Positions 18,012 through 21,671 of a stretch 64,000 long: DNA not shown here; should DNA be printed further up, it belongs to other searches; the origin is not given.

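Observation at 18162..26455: R-M-like module: giant N6A methyltransferase-TRD plus PLD::SNF2 fusion, with no canonical endonuclease subunit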

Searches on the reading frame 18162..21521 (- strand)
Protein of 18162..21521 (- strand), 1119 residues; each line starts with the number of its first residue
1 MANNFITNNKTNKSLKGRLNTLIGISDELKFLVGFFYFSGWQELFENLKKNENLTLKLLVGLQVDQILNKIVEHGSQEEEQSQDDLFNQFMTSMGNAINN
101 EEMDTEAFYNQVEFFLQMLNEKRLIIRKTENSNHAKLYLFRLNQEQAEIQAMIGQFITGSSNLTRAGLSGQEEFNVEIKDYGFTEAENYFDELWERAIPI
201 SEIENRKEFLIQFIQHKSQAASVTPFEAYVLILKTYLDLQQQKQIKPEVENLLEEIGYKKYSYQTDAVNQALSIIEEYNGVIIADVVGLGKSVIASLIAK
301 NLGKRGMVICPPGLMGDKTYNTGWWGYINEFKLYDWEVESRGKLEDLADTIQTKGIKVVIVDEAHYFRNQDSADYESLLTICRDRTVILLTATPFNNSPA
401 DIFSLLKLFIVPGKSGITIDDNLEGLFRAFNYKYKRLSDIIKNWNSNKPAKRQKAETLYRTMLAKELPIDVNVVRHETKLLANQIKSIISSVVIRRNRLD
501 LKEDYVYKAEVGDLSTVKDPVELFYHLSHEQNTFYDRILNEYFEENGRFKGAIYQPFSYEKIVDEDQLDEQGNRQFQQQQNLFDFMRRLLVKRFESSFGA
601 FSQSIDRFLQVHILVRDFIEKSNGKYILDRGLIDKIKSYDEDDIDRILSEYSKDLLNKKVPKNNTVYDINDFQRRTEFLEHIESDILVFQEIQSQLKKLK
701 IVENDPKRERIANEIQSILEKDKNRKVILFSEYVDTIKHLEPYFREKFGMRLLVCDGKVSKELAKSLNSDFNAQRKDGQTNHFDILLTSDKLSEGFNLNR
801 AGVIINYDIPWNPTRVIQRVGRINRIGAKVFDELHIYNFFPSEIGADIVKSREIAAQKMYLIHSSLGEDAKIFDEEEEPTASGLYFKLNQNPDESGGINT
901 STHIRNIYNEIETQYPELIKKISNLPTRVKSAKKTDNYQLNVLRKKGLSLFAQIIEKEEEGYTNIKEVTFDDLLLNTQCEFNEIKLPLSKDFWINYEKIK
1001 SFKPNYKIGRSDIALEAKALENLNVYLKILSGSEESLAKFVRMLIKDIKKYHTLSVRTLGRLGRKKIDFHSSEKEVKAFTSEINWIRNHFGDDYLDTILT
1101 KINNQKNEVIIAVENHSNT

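Call 4: search_protein_families(library=pfam, proteins=[window:18162-21521:-], max_evalue=0.01)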
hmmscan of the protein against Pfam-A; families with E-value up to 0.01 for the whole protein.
window:18162-21521:- (1119 aa): 8 families
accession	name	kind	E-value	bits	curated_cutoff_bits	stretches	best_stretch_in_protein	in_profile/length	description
PF00271.37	Helicase_C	-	1.4e-19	70.8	23.5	1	714-827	5-110/110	Helicase conserved C-terminal domain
PF00176.29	SNF2-rel_dom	-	4.3e-12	46.2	24.9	1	349-537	119-251/290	SNF2-related domain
PF00270.35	DEAD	-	1.4e-08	35.1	26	1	336-397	97-162/167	DEAD/DEAH box helicase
PF04851.21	ResIII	-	3.3e-07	30.8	22.5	1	352-395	122-163/164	Type III restriction enzyme, res subunit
PF13091.12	PLDc_2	-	3.8e-07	30.4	27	1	125-194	70-132/132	PLD-like domain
PF00004.35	AAA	-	1.2e-06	29.4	21.2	1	288-371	8-73/131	ATPase family associated with various cellular activities (AAA)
PF13401.12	AAA_22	-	0.00095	19.9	27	0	287-393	14-123/130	AAA domain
PF20720.3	nSTAND3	-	0.0044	17.2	27.2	1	264-307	3-46/155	Novel STAND NTPase 3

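Call 5: search_protein_families(library=padloc, proteins=[window:18162-21521:-], max_evalue=0.001)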
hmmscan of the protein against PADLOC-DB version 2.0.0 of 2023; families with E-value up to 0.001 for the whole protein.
window:18162-21521:- (1119 aa): 27 families (the best 25 are shown)
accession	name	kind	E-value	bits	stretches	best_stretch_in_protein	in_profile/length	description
PDLC02621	DrmD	-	4.1e-32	109.4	1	575-923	388-723/1040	DrmD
PDLC02623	DrmD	-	2.7e-30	102.9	2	699-873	504-667/1040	DrmD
PDLC02500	BrxHI|BrxHII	-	8.1e-27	92.1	1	697-913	451-654/933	BrxHI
PDLC01075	C3a139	-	2.7e-26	90.2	1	26-866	22-766/948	HKD+Snf2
PDLC00659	HmaA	-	1.5e-23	80.7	1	578-840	364-622/1176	SNF2 helicase / DEAD-box helicase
PDLC02504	BrxHI|BrxHII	-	2.6e-22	76.7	1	702-873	462-624/971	BrxHII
PDLC02572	DrmA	-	8.6e-19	65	1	583-839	393-633/1043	DrmA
PDLC02843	DpdE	-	1.3e-17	61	2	282-408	179-311/1091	DpdE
PDLC02619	DrmD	-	8.3e-17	58.6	2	780-867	487-571/872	DrmD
PDLC02193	PLD_Helicase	-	7.9e-16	55.4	1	679-828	644-799/905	-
PDLC02632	DrmD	-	8.2e-16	55.6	1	582-838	395-635/662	DrmD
PDLC02633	DrmD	-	3.6e-15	53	1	580-842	395-643/839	DrmD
PDLC02840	DpdE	-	3.2e-14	50.2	1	697-829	532-657/1091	DpdE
PDLC02620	DrmD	-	1.7e-13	47.4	1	723-870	483-617/1060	DrmD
PDLC02625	DrmD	-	5.6e-13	46.3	1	724-837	267-380/792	DrmD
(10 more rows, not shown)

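Call 6: search_protein_families(library=ncbifam, proteins=[window:18162-21521:-], max_evalue=0.001)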
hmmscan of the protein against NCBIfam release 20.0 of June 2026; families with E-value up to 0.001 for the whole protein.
window:18162-21521:- (1119 aa): 13 families
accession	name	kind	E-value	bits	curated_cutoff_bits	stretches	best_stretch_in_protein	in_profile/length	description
NF038317.1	DISARM_DrmD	equivalog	9.5e-38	130.1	610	1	575-896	372-680/1021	DISARM system SNF2-like helicase DrmD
NF042964.1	phospholipD_antiphage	equivalog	5.7e-30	104.4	1100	1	349-840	353-802/895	phospholipase D-like domain-containing anti-phage protein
NF041062.1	DpdE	equivalog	1.6e-22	79.3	500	2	674-828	490-640/1048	protein DpdE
NF003426.0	PRK04914.1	equivalog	3.8e-18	65.1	576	1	685-835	457-600/959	RNA polymerase-associated protein RapA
NF038318.1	DISARM_DrmD_b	equivalog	4.8e-16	58.1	950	2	781-867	485-568/868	DISARM system SNF2-like helicase DrmD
NF010337.0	PRK13766.1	equivalog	1.7e-09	36.4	610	1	692-825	333-467/781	Hef nuclease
NF041790.1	anti-phage_ZorD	equivalog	1.5e-08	33.1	1500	1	700-829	899-1027/1035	type I Zorya anti-phage system protein ZorD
NF058637.1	helic_SCO1167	equivalog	1.6e-08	33.1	1200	1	709-829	766-877/932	SCO1167/SCO6262 family helicase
NF008394.0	PRK11192.1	equivalog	5.3e-05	22.2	507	1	715-829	238-344/441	ATP-dependent RNA helicase SrmB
NF008642.0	PRK11634.1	equivalog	5.9e-05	21.6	989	1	775-828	291-341/628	DEAD/DEAH family ATP-dependent RNA helicase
NF003419.0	PRK04837.1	equivalog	0.00019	20.3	588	1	708-829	240-353/424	ATP-dependent RNA helicase RhlB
NF053631.1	RNA_helic_CshA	equivalog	0.00026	20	646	0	779-829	284-334/434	degradosome RNA helicase CshA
NF002340.1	PRK01297.1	equivalog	0.00031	19.7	564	1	715-829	240-346/372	ATP-dependent RNA helicase RhlB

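Call 10: search_solved_structures(query=window:18162-21521:-, max_evalue=0.01)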
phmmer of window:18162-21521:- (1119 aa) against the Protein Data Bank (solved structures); distinct sequences matched with E-value up to 0.01: 75 (the best 60 are shown).
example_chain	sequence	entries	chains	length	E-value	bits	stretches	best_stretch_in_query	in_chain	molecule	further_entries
9ear_W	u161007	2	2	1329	3.8e-12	48.7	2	721-863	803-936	Chromodomain-helicase-DNA-binding protein 1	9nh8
7xyf_K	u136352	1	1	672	7.6e-12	47.7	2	645-841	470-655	ATP-dependent helicase fft3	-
7xyg_K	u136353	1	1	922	1.4e-11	46.8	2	645-844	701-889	ATP-dependent helicase fft3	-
7ux9_P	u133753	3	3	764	1.9e-11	46.3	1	723-868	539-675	ATP-dependent DNA helicase DDM1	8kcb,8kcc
8wh5_K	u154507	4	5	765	1.9e-11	46.3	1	723-868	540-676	ATP-dependent DNA helicase DDM1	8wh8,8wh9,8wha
8j90_K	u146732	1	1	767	2e-11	46.3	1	723-868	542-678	ATP-dependent DNA helicase DDM1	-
8skz_A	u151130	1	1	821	2.5e-11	46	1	723-868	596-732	ATP-dependent DNA helicase DDM1,Lymphoid-specific helicase chimera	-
3mwy_W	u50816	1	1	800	5.7e-11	44.8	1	713-884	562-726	Chromo domain-containing protein 1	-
9n6h_K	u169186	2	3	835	6.7e-11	44.5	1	713-884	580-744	Chromo domain-containing protein 1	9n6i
5jxr_A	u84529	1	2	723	1.1e-09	40.5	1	720-861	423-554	Chromatin-remodeling complex ATPase-like protein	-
6ftx_W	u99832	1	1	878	1.3e-09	40.3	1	711-860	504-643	Chromatin-remodeling ATPase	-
6pwf_K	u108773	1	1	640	4.9e-09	38.4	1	723-861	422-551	chromatin remodeling factor ISWI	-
6iro_L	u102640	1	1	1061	9.3e-09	37.5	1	721-830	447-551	ISWI chromatin-remodeling complex ATPase ISW1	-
6jyl_K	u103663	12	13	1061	9.3e-09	37.5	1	721-830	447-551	ISWI chromatin-remodeling complex ATPase ISW1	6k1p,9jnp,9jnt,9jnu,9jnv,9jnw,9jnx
7x3t_V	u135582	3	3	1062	9.3e-09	37.5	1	721-830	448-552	ISWI chromatin-remodeling complex ATPase ISW1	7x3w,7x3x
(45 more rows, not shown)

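Call 11: find_homologous_proteins(query=window:18162-21521:-, max_evalue=1e-20)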
Query window:18162-21521:- (1119 aa): 5157 proteins with E <= 1e-20 among 8000 candidates; the best 120 are listed.
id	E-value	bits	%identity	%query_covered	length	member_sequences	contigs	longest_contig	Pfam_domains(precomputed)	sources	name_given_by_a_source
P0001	0.0e+0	2488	100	100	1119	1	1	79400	PF00270.36,PF00176.30,PF13091.13,PF00004.36,PF00271.38,PF04851.22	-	-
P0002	0.0e+0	2349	94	100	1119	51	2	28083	PF00270.36,PF00176.30,PF13091.13,PF00004.36,PF00271.38,PF04851.22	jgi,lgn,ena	-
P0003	0.0e+0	2255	89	100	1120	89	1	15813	PF00270.36,PF00176.30,PF13091.13,PF00271.38,PF04851.22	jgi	-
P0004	0.0e+0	2227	89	100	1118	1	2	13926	PF00270.36,PF00176.30,PF13091.13,PF00271.38,PF04851.22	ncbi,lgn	-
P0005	0.0e+0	2218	89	100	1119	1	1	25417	PF00270.36,PF00176.30,PF13091.13,PF00271.38,PF04851.22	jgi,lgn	jgi:superfamily II DNA or RNA helicase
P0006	0.0e+0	2211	89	100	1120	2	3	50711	PF00270.36,PF00176.30,PF13091.13,PF00271.38,PF04851.22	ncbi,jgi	jgi:superfamily II DNA or RNA helicase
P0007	0.0e+0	2208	88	100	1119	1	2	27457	PF00270.36,PF00176.30,PF13091.13,PF00271.38,PF04851.22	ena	-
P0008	0.0e+0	2190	87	100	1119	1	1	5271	PF00270.36,PF00176.30,PF13091.13,PF00271.38,PF04851.22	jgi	jgi:superfamily II DNA or RNA helicase/HKD family nuclease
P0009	0.0e+0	2190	88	100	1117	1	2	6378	PF00270.36,PF00176.30,PF13091.13,PF00271.38,PF04851.22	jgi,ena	jgi:superfamily II DNA or RNA helicase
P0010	0.0e+0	2183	87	100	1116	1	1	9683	PF00270.36,PF00176.30,PF00271.38,PF04851.22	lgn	-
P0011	0.0e+0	2167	87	100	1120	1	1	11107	PF00270.36,PF00176.30,PF13091.13,PF00271.38,PF04851.22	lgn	-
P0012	0.0e+0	2154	86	100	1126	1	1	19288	PF00270.36,PF00176.30,PF13091.13,PF00271.38,PF04851.22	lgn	-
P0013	0.0e+0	2153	86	100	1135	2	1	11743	PF00270.36,PF00176.30,PF13091.13,PF00271.38,PF04851.22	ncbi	-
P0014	0.0e+0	2128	86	100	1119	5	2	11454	PF00270.36,PF00176.30,PF13091.13,PF00271.38,PF04851.22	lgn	-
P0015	0.0e+0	2112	85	100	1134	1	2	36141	PF00270.36,PF00176.30,PF13091.13,PF00271.38,PF04851.22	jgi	jgi:superfamily II DNA or RNA helicase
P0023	0.0e+0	1803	72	100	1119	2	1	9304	PF00270.36,PF00176.30,PF00271.38,PF04851.22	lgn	-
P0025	0.0e+0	1765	71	100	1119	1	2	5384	PF00270.36,PF00176.30,PF13091.13,PF00271.38,PF04851.22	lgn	-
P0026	0.0e+0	1762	70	100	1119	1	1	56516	PF00270.36,PF00176.30,PF13091.13,PF00271.38,PF04851.22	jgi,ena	-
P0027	0.0e+0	1746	70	100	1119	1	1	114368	PF00270.36,PF00176.30,PF00271.38,PF04851.22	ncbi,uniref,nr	ncbi:helicase-related protein [Pedobacter sp. AJM]|uniref:helicase-related protein n=1 Tax=Pedobacte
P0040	0.0e+0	1702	68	99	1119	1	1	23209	PF00270.36,PF00176.30,PF13091.13,PF00271.38,PF04851.22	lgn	-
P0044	0.0e+0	1685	68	100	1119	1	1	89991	PF00270.36,PF00176.30,PF13091.13,PF00271.38,PF04851.22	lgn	-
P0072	0.0e+0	1573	63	100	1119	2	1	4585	PF00270.36,PF00176.30,PF00271.38,PF04851.22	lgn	-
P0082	0.0e+0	1551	63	100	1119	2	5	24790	PF00270.36,PF00176.30,PF13091.13,PF00271.38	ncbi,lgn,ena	-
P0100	0.0e+0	1521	62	100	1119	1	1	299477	PF00270.36,PF00176.30,PF13091.13,PF00271.38,PF04851.22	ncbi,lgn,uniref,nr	ncbi:helicase-related protein [Weeksella sp. HMSC059D05]|uniref:helicase-related protein n=1 Tax=Wee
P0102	0.0e+0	1513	62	100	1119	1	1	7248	PF00270.36,PF00176.30,PF13091.13,PF00271.38,PF04851.22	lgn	-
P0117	0.0e+0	1502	61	100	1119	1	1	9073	PF00270.36,PF00176.30,PF13091.13,PF00271.38,PF04851.22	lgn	-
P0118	0.0e+0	1502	62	100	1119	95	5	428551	PF00270.36,PF00176.30,PF13091.13,PF00271.38,PF04851.22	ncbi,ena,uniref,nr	ncbi:helicase-related protein [uncultured Weeksella sp.]|uniref:helicase-related protein n=1 Tax=unc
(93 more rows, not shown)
